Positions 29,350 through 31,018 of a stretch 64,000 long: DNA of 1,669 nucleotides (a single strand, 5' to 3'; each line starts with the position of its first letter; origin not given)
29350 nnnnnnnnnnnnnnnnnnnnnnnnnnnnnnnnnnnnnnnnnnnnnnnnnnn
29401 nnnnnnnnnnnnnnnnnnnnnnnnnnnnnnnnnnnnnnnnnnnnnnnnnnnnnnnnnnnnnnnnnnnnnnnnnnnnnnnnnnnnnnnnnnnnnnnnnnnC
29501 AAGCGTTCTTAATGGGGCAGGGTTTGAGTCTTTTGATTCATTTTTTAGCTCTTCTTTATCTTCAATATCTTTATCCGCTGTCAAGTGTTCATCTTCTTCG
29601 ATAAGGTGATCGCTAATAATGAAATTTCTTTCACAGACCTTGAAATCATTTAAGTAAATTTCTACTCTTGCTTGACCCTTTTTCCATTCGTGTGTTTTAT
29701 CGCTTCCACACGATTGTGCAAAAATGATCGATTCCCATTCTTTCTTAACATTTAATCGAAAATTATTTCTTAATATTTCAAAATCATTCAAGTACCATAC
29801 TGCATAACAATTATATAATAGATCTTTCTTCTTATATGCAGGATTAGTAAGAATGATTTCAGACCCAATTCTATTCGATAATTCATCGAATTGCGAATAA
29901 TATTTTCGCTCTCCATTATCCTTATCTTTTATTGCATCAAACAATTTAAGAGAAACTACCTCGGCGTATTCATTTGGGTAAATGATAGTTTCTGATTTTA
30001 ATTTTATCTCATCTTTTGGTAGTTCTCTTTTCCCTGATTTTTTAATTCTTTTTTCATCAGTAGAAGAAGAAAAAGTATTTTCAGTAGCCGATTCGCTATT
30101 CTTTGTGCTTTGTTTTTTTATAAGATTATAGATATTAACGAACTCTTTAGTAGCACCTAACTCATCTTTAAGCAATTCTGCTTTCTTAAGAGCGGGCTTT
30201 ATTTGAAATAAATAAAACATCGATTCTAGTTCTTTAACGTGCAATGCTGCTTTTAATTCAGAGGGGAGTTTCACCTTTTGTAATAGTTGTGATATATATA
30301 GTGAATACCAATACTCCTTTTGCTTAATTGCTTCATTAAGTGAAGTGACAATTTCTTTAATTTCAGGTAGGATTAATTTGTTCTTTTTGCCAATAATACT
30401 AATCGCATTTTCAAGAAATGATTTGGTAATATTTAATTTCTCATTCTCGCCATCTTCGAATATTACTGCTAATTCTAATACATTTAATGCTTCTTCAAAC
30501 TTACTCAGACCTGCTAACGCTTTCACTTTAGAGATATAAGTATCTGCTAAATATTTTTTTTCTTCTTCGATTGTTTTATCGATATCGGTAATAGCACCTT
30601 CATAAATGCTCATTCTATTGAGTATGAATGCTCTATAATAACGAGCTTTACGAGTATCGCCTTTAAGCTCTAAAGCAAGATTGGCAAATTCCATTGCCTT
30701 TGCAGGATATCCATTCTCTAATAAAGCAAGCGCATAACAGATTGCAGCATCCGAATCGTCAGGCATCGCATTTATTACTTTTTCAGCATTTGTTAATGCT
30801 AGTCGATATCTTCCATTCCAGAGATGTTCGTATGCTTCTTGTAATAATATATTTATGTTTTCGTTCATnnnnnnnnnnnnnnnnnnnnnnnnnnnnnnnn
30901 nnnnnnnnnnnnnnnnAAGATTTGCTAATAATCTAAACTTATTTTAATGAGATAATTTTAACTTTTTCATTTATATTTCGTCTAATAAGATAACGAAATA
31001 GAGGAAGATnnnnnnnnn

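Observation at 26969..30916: Giant TPR protein with three complete tandem CbbX/SpoVK-type AAA+ modules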

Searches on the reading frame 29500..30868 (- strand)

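Call 22: search_protein_families(library=pfam, proteins=[window:29500-30868:-], max_evalue=0.001)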
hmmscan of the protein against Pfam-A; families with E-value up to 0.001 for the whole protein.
window:29500-30868:- (456 aa): 2 families
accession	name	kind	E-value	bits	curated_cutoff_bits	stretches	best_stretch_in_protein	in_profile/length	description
PF12895.13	ANAPC3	-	1.2e-08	35.5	27.2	1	18-98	2-81/82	Anaphase-promoting complex, cyclosome, subunit 3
PF21545.3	T7SS_EccA1_N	-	0.0003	20.6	27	1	35-134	95-194/272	T7SS, ESX-1 secretion system protein EccA1, N-terminal domain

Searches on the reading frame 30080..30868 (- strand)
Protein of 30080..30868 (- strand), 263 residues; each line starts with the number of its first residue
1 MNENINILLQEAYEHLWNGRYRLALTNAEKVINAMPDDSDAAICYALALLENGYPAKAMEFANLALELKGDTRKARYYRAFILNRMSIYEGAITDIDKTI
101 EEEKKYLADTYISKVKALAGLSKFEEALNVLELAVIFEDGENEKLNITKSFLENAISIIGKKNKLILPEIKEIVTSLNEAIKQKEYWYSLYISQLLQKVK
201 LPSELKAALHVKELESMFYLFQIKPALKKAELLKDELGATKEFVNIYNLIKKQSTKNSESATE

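Call 64: search_solved_structures(query=window:30080-30868:-, max_evalue=1)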
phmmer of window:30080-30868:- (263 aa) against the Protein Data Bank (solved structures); distinct sequences matched with E-value up to 1: 32.
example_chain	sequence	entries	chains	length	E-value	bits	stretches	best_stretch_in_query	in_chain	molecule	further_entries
2y4t_A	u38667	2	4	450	0.00048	23.1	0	8-101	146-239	DNAJ HOMOLOG SUBFAMILY C MEMBER 3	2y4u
3ieg_A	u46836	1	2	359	0.00091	22.1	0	11-101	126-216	DnaJ homolog subfamily C member 3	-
3kd7_A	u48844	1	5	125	0.0026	20.7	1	17-103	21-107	CTPR390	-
5wrv_B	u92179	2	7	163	0.0037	20.2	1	8-132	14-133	Signal recognition particle subunit SRP72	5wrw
5m72_A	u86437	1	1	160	0.0037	20.2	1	9-132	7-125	Signal recognition particle subunit SRP72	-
5dse_A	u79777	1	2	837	0.024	17.5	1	22-117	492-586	Tetratricopeptide repeat protein 7B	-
9b9g_D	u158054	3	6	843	0.025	17.5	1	22-117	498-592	Tetratricopeptide repeat protein 7B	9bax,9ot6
6frk_r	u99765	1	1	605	0.026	17.4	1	8-132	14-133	Signal recognition particle subunit SRP72,Signal recognition particle subunit SRP72,Signal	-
6bq1_B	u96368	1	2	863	0.026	17.4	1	22-117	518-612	Tetratricopeptide repeat protein 7B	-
5lfm_A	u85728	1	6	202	0.028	17.3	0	49-134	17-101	Magnetosome protein MamA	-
7obq_z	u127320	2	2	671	0.034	17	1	8-131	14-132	Signal recognition particle subunit SRP72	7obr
7nfx_z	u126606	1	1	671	0.038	16.9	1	8-131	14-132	Signal recognition particle subunit SRP72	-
8qvw_B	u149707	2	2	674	0.038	16.8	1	8-131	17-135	Signal recognition particle subunit SRP72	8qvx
2bug_A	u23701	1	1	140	0.039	16.8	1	57-136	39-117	SERINE/THREONINE PROTEIN PHOSPHATASE 5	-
1a17_A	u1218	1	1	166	0.087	15.7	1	57-136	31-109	SERINE/THREONINE PROTEIN PHOSPHATASE 5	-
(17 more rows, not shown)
